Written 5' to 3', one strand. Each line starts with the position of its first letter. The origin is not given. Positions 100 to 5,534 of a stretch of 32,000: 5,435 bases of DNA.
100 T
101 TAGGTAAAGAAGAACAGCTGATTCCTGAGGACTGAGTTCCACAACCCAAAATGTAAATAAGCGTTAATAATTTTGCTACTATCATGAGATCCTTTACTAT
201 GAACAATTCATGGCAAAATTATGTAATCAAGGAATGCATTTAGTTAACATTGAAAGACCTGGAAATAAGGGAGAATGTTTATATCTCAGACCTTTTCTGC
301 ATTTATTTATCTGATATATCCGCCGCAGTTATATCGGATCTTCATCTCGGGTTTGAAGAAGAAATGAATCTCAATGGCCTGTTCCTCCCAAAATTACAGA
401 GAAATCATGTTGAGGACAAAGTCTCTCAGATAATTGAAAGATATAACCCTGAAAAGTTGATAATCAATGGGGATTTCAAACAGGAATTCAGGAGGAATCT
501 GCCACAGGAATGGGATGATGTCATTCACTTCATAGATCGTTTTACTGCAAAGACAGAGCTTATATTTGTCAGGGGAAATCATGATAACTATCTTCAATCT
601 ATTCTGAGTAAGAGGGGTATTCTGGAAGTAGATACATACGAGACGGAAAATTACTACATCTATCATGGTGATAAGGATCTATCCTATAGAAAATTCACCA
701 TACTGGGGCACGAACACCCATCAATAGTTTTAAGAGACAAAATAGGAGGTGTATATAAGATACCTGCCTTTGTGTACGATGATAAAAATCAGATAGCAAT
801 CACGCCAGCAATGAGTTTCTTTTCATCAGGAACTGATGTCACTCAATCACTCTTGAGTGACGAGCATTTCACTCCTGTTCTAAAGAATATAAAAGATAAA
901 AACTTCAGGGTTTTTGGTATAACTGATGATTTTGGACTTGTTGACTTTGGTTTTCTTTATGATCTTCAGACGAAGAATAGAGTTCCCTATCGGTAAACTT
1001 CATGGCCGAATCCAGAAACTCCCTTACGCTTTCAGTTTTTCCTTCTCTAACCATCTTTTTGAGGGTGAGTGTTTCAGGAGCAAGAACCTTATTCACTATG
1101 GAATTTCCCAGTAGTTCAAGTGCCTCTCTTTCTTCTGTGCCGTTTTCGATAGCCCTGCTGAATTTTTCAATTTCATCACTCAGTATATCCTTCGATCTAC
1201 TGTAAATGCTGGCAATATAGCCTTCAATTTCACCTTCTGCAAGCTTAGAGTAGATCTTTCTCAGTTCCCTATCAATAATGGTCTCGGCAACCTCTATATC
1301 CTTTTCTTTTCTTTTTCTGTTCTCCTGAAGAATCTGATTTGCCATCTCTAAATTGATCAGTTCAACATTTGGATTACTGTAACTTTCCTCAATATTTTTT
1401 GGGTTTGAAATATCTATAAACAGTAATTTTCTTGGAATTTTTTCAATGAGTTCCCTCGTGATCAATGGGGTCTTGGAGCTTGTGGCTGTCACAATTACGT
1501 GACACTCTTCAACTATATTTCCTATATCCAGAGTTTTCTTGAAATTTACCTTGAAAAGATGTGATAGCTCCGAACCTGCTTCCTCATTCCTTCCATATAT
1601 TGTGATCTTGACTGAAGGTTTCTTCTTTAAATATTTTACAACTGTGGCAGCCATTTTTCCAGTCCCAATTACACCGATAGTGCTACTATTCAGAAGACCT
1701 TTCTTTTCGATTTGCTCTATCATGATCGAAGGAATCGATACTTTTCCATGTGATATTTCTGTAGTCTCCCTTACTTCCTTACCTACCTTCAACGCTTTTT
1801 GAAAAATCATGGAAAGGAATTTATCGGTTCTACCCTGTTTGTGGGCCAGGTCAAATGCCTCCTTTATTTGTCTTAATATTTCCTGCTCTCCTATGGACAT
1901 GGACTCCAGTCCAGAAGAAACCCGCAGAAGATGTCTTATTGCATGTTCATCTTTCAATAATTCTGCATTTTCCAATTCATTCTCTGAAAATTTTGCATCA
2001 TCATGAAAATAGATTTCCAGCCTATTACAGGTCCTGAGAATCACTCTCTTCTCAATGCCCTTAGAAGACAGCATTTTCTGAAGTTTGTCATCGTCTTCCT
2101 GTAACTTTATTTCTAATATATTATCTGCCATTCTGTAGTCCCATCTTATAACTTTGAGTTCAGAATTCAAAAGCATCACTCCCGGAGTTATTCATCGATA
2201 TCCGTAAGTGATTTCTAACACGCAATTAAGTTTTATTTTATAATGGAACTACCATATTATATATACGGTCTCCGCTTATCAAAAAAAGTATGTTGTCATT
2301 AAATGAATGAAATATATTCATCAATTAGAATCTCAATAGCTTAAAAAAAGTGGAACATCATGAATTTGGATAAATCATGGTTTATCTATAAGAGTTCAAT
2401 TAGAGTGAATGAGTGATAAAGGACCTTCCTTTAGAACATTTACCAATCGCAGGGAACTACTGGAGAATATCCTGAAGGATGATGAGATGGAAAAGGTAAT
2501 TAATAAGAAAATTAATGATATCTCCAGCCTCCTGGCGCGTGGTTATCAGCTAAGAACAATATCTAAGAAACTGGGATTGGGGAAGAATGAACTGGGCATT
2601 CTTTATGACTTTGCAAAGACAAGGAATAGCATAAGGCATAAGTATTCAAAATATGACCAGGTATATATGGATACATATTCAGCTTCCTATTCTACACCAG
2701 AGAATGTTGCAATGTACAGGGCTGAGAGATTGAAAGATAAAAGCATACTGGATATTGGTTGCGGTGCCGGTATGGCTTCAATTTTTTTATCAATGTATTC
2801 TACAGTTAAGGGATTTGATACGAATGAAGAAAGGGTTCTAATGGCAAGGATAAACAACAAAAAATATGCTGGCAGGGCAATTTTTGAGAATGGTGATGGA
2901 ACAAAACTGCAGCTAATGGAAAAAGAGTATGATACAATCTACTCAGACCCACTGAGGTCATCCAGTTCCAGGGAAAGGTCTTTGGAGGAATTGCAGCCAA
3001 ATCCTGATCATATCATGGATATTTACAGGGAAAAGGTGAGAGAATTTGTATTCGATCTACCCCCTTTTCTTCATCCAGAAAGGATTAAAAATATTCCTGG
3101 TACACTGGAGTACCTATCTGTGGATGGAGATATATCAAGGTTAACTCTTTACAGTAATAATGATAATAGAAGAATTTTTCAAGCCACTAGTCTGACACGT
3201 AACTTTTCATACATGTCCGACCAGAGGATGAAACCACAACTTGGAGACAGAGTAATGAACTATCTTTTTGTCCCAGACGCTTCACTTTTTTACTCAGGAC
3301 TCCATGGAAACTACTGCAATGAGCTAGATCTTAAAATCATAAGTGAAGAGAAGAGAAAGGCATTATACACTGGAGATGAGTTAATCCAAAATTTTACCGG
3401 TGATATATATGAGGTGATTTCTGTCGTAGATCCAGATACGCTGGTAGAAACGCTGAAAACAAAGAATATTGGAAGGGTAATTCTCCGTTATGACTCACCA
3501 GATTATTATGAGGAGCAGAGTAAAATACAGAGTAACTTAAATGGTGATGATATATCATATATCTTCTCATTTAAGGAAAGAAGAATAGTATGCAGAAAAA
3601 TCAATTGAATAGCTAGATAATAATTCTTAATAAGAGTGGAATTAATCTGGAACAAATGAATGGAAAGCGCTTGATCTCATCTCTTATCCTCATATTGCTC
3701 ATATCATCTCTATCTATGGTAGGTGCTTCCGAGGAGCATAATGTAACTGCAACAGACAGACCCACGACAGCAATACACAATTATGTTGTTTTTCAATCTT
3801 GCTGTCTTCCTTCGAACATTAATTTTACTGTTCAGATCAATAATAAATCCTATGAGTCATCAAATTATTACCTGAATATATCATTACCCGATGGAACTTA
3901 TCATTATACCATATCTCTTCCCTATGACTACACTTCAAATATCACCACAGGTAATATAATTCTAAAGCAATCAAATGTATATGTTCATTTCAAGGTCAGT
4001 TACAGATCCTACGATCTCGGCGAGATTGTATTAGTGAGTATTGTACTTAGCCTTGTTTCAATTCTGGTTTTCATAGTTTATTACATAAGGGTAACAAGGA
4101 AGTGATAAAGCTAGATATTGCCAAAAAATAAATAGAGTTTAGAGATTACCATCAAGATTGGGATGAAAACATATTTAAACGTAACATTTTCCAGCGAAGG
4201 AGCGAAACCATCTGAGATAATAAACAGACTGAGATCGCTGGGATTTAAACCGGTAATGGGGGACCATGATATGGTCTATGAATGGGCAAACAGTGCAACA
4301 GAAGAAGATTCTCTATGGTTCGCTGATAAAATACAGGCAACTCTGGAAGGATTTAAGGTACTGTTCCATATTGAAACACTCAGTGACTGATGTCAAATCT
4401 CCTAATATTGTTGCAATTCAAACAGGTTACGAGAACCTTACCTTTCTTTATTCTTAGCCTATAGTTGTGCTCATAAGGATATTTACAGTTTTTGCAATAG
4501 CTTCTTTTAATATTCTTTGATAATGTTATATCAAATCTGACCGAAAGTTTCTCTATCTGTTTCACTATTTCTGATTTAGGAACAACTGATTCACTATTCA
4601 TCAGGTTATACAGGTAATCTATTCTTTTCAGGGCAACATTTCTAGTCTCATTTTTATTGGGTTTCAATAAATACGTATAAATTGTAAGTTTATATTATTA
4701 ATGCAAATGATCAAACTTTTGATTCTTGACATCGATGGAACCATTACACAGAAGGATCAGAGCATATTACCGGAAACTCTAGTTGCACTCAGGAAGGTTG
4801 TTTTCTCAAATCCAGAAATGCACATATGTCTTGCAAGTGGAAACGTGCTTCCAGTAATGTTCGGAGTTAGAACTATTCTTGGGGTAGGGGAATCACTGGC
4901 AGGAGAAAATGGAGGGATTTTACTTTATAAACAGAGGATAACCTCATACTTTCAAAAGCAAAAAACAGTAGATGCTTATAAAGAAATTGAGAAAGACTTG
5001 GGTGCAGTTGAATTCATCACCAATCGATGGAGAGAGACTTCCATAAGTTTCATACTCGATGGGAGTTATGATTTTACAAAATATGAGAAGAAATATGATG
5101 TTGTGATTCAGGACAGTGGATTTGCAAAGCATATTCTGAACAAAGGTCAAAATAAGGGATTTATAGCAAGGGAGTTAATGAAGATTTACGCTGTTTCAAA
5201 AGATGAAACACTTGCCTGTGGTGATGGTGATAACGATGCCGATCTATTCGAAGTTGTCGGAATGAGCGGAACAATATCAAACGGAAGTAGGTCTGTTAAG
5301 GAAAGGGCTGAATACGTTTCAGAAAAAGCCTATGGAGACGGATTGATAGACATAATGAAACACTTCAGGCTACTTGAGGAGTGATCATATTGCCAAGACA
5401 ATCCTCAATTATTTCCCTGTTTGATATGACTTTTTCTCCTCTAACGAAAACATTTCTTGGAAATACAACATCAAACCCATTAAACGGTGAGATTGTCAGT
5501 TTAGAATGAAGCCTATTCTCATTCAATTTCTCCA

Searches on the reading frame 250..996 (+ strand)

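Call 69: search_protein_families(library=pfam, proteins=[window:250-996:+], max_evalue=0.001)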
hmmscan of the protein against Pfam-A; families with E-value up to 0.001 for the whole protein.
window:250-996:+ (248 aa): 2 families
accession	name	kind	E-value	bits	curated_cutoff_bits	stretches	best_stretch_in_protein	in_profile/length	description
PF00149.33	Metallophos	-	2.1e-09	38.6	21.5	1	26-141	4-116/191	Calcineurin-like phosphoesterase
PF12850.12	Metallophos_2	-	4.7e-05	23.9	27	1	25-156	3-117/154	Calcineurin-like phosphoesterase superfamily domain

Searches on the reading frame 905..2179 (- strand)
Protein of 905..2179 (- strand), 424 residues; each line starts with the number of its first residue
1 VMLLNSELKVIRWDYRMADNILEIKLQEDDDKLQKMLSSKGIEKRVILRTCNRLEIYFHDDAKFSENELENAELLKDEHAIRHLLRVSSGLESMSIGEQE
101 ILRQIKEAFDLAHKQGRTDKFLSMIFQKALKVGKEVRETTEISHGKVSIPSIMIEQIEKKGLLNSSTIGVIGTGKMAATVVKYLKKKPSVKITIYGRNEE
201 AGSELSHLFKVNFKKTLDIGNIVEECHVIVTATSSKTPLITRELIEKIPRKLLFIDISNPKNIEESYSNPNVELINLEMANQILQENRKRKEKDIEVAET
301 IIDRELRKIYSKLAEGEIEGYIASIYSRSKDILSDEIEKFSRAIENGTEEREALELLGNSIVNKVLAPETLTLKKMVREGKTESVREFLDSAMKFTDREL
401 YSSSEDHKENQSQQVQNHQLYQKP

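Call 69: search_protein_families(library=pfam, proteins=[window:905-2179:-], max_evalue=0.001)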
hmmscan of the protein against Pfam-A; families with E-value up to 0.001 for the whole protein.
window:905-2179:- (424 aa): 6 families
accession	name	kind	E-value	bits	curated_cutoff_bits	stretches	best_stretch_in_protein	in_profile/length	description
PF05201.20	GlutR_N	-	3.4e-31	108.5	27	1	29-140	23-151/151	Glutamyl-tRNAGlu reductase, N-terminal domain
PF01488.26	Shikimate_DH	-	9.1e-24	84.5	24.3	1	162-278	9-133/138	Shikimate / quinate 5-dehydrogenase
PF00745.25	GlutR_dimer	-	4.8e-13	49.7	22.9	1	298-389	2-93/99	Glutamyl-tRNAGlu reductase, dimerisation domain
PF02423.21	OCD_Mu_crystall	-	3.1e-07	30.1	24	1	164-246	128-216/314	Ornithine cyclodeaminase/mu-crystallin family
PF02826.25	2-Hacid_dh_C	-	7.9e-06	25.8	25.1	1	162-264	33-133/178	D-isomer specific 2-hydroxyacid dehydrogenase, NAD binding domain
PF03807.23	F420_oxidored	-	5.8e-05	24.1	21.6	1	167-260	1-94/94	NADP oxidoreductase coenzyme F420-dependent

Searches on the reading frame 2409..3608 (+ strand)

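Call 69: search_protein_families(library=pfam, proteins=[window:2409-3608:+], max_evalue=0.001)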
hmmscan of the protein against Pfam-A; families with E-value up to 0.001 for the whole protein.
window:2409-3608:+ (399 aa): 4 families
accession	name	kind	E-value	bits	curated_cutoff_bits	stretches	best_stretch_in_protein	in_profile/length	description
PF13649.12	Methyltransf_25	-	4.3e-08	34.2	27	1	113-183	1-75/97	Methyltransferase domain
PF13847.12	Methyltransf_31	-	1.2e-07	32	27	1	109-202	3-93/145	Methyltransferase domain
PF08241.18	Methyltransf_11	-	7.1e-05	23.8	21.2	1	114-179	1-66/95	Methyltransferase domain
PF05175.20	MTS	-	8.5e-05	22.7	23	1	109-181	31-106/170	Methyltransferase small domain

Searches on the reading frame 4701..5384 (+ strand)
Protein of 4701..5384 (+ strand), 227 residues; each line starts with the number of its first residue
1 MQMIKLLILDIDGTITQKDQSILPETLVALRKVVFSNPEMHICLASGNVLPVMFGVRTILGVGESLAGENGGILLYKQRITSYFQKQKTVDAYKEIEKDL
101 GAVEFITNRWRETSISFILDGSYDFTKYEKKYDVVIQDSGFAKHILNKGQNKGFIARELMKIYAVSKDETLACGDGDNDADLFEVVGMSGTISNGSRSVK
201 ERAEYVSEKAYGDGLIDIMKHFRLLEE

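Call 69: search_protein_families(library=pfam, proteins=[window:4701-5384:+], max_evalue=0.001)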
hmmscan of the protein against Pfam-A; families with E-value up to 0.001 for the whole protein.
window:4701-5384:+ (227 aa): 3 families
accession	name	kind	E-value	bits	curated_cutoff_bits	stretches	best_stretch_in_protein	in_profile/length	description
PF08282.18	Hydrolase_3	-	3.7e-24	86.3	20.9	2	134-218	170-254/255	haloacid dehalogenase-like hydrolase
PF05116.19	S6PP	-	9.1e-09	35.7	20.3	1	144-224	158-247/247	Sucrose-6F-phosphate phosphohydrolase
PF00702.32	Hydrolase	-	0.00015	22.6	26.4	0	4-183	1-187/191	haloacid dehalogenase-like hydrolase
